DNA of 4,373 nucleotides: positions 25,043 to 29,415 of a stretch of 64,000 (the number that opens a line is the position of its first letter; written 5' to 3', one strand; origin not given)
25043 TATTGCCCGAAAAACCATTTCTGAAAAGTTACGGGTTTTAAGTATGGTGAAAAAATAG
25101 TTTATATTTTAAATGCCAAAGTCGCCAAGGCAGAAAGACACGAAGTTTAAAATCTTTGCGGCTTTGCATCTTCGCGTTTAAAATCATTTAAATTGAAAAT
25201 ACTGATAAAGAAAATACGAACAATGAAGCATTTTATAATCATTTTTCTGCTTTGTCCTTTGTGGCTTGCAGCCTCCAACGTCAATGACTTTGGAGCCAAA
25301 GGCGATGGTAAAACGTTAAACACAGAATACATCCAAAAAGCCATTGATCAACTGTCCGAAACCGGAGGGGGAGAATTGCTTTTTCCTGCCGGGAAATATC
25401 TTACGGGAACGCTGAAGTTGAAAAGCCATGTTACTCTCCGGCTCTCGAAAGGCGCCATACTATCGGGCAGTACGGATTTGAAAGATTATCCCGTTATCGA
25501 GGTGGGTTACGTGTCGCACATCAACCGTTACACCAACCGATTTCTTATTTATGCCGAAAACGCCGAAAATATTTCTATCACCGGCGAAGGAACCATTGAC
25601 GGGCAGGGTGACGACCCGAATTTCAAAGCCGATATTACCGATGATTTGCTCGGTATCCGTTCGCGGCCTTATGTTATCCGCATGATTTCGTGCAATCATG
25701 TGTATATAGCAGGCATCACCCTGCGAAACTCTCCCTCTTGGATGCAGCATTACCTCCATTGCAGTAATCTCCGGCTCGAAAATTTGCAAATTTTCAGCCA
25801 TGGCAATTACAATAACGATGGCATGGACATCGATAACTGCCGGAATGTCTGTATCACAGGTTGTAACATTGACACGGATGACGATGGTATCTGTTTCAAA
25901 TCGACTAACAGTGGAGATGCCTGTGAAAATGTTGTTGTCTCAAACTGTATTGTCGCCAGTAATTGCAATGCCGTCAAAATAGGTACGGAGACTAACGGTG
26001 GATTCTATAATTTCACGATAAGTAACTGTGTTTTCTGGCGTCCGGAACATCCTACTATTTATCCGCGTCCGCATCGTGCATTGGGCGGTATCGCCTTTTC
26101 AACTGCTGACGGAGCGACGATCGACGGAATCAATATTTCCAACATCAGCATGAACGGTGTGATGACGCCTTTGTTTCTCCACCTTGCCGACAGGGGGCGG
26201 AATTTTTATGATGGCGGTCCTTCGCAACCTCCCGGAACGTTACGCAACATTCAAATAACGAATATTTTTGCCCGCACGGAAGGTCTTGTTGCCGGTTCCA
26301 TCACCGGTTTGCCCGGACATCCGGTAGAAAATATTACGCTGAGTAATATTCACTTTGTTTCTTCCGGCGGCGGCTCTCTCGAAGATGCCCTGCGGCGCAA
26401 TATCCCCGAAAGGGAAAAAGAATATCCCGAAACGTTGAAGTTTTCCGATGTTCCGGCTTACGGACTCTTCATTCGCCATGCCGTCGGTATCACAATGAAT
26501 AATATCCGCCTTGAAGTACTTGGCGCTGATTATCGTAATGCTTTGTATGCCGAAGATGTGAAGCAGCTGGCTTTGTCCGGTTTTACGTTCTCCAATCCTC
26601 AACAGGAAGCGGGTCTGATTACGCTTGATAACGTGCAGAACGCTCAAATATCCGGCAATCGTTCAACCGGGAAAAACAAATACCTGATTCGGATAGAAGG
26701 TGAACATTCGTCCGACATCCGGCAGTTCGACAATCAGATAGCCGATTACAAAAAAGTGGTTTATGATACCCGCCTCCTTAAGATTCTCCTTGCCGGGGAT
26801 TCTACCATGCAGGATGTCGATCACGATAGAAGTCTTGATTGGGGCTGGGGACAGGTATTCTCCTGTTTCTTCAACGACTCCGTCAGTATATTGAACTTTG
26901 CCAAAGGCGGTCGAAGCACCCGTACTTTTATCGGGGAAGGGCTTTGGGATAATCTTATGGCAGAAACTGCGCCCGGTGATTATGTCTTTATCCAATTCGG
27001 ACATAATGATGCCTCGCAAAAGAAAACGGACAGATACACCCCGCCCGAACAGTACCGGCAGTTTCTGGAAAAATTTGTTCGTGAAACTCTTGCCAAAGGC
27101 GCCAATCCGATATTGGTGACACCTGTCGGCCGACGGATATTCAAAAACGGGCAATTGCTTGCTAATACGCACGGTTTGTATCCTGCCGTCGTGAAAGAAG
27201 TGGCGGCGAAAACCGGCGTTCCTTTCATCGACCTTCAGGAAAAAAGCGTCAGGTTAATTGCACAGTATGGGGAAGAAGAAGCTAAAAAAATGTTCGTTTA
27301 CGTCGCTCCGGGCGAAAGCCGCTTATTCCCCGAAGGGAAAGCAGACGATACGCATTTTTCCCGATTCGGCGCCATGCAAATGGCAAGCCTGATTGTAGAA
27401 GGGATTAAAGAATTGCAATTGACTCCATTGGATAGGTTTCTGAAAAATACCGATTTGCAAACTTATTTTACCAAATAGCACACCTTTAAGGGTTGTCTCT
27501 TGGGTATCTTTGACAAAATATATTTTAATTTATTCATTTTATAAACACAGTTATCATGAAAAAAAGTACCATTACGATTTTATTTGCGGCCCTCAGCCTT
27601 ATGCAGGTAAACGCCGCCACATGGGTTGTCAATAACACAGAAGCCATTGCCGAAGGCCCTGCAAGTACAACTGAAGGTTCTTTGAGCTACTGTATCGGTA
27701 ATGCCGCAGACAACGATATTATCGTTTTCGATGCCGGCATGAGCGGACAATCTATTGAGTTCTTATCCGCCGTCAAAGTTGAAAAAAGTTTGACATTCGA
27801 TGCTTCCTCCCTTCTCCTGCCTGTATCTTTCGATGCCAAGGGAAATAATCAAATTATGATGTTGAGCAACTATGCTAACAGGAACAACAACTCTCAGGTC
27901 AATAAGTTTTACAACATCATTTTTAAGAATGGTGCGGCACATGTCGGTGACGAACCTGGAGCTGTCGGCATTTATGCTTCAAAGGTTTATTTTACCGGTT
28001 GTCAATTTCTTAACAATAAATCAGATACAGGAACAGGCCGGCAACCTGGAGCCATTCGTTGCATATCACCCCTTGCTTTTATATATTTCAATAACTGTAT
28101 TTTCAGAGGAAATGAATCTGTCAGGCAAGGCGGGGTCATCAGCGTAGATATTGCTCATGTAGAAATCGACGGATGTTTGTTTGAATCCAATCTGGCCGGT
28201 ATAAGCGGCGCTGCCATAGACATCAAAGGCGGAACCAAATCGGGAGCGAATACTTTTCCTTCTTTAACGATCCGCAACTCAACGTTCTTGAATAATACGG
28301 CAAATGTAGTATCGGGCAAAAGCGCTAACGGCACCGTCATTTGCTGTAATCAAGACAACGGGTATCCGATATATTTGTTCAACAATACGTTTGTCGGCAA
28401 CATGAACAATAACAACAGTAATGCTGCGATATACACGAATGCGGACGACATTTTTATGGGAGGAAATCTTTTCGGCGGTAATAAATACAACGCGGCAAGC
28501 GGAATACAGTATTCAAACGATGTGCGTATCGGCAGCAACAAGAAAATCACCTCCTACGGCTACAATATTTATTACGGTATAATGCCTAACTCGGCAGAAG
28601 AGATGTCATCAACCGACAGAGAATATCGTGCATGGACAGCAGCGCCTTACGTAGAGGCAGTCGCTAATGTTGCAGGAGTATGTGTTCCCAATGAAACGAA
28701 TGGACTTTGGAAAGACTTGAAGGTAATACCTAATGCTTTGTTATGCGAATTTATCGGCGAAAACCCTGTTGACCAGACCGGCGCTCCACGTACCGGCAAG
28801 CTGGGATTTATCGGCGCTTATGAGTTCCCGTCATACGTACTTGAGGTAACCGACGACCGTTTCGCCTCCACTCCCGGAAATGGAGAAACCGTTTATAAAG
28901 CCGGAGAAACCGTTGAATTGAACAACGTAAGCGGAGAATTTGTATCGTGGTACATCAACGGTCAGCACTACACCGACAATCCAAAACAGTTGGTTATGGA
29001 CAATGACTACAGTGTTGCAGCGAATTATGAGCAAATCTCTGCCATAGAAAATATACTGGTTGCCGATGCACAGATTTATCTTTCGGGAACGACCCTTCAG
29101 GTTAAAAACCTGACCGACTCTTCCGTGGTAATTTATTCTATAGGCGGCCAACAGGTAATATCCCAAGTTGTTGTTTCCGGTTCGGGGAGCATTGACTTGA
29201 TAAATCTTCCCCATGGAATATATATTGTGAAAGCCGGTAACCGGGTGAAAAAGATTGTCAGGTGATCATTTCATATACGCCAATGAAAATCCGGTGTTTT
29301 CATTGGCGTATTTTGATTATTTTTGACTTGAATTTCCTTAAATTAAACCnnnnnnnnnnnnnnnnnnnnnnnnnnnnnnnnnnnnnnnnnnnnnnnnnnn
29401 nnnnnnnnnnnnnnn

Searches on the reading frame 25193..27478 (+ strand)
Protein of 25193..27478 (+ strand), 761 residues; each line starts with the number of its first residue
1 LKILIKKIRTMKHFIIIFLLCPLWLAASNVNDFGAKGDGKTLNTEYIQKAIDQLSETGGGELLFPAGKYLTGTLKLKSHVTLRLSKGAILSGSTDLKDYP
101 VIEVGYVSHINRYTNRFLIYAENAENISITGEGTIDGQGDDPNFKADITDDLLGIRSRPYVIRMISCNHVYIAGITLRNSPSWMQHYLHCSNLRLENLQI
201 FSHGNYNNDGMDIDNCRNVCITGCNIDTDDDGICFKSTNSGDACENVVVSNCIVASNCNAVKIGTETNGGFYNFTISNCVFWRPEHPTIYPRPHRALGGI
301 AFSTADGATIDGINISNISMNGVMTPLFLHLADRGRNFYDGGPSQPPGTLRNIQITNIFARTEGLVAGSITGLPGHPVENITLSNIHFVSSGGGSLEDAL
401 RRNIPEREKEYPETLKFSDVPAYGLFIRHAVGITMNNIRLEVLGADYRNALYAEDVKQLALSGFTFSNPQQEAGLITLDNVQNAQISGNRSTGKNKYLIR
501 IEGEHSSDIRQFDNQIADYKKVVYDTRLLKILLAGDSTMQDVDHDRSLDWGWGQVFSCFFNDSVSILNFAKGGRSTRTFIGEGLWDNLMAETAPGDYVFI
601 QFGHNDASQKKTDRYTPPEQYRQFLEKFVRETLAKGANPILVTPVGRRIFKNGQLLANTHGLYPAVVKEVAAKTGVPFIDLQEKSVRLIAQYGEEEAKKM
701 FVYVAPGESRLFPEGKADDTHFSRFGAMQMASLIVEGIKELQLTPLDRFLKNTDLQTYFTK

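Call 3: search_protein_families(library=pfam, proteins=[window:25193-27478:+], max_evalue=0.01)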
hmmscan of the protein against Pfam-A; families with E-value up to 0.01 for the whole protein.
window:25193-27478:+ (761 aa): 5 families
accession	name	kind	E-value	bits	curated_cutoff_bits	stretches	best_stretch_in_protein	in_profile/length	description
PF00295.23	Glyco_hydro_28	-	2e-24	86.7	22.9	1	61-392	8-309/324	Glycosyl hydrolases family 28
PF13472.12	Lipase_GDSL_2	-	6.3e-15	56.5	32.9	1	535-690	3-150/178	GDSL-like Lipase/Acylhydrolase family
PF12708.12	Pect-lyase_RHGA_epim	-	4.2e-13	50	27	1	29-279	3-208/213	Rhamnogalacturonase A/epimerase, pectate lyase-like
PF00657.28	Lipase_GDSL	-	1.7e-12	48.4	23.6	1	531-733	1-207/208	GDSL-like Lipase/Acylhydrolase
PF05048.19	NosD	-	8e-06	25.9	23.6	0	201-321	31-129/212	Periplasmic copper-binding protein (NosD)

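Call 11: search_protein_families(library=ncbifam, proteins=[window:25193-27478:+], max_evalue=0.1)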
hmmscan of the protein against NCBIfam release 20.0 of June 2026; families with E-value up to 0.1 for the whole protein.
window:25193-27478:+ (761 aa): 6 families
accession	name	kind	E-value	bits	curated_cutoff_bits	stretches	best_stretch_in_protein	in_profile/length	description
NF049898.1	RhamgalacuronBT4146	equivalog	3.1e-84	283.3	500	2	258-461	254-441/445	rhamnogalacturonidase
NF051861.1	PolglcturonPglBAgro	equivalog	5.9e-57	193.3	600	1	42-392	10-352/437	polygalacturonase PglB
NF049892.1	AlphdgalacturondseBT4155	equivalog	7.1e-40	137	800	2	29-138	52-161/454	alpha-d-galacturonidase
NF049899.1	RhamgalacuronBT4153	equivalog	1.2e-38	132.9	650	1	29-240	48-267/432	rhamnogalacturonidase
NF051860.1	PolglcturonPglAAgro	equivalog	6.5e-38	130.6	600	1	40-391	103-467/502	polygalacturonase PglA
NF041897.1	pecacetest_PaeY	equivalog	3.6e-19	68.8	1000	2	507-608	253-356/549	pectin acetylesterase PaeY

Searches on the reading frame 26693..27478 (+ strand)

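Call 61: search_protein_families(library=ncbifam, proteins=[window:26693-27478:+], max_evalue=0.00001)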
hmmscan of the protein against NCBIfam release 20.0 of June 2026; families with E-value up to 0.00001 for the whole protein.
window:26693-27478:+ (261 aa): 1 family
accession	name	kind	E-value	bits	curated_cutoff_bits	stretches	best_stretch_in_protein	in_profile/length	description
NF041897.1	pecacetest_PaeY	equivalog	1.2e-20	73.7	1000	1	10-108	256-356/549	pectin acetylesterase PaeY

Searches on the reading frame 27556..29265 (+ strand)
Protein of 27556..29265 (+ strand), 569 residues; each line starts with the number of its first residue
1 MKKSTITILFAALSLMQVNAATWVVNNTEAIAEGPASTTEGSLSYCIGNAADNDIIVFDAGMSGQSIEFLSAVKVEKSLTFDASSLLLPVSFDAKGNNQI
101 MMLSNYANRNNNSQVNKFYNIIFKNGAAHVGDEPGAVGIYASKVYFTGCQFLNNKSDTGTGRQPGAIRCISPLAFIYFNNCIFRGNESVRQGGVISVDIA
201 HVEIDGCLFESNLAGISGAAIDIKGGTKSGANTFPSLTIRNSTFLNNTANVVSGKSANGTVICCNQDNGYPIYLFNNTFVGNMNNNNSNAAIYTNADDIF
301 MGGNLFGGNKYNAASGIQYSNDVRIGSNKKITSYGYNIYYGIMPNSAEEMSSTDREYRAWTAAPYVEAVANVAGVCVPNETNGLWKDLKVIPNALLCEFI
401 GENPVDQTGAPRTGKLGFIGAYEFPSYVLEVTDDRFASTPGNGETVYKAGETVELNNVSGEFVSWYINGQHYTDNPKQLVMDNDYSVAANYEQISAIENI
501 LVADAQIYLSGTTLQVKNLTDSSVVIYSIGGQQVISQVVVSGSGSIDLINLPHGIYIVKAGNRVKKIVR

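Call 3: search_protein_families(library=pfam, proteins=[window:27556-29265:+], max_evalue=0.01)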
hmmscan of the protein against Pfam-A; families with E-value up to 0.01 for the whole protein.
window:27556-29265:+ (569 aa): 1 family
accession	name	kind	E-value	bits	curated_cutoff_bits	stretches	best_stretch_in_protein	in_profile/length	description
PF18962.6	Por_Secre_tail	-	0.00023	21.8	27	1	517-566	17-68/75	Secretion system C-terminal sorting domain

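Call 11: search_protein_families(library=ncbifam, proteins=[window:27556-29265:+], max_evalue=0.1)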
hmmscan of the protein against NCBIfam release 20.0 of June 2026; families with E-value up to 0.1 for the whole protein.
window:27556-29265:+ (569 aa): 2 families
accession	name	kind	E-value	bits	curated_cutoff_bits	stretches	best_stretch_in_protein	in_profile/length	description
TIGR04183.1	Por_Secre_tail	domain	4.8e-07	29.7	23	1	513-568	12-70/72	T9SS type A sorting domain-containing protein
NF052644.1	T9SS_DNase_Rie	equivalog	0.0029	17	260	1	520-561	198-238/251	T9SS-dependent surface endonuclease, AS87_RS02955 family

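Call 24: search_solved_structures(query=window:27556-29265:+, max_evalue=1)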
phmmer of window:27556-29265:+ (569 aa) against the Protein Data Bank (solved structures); distinct sequences matched with E-value up to 1: 0.
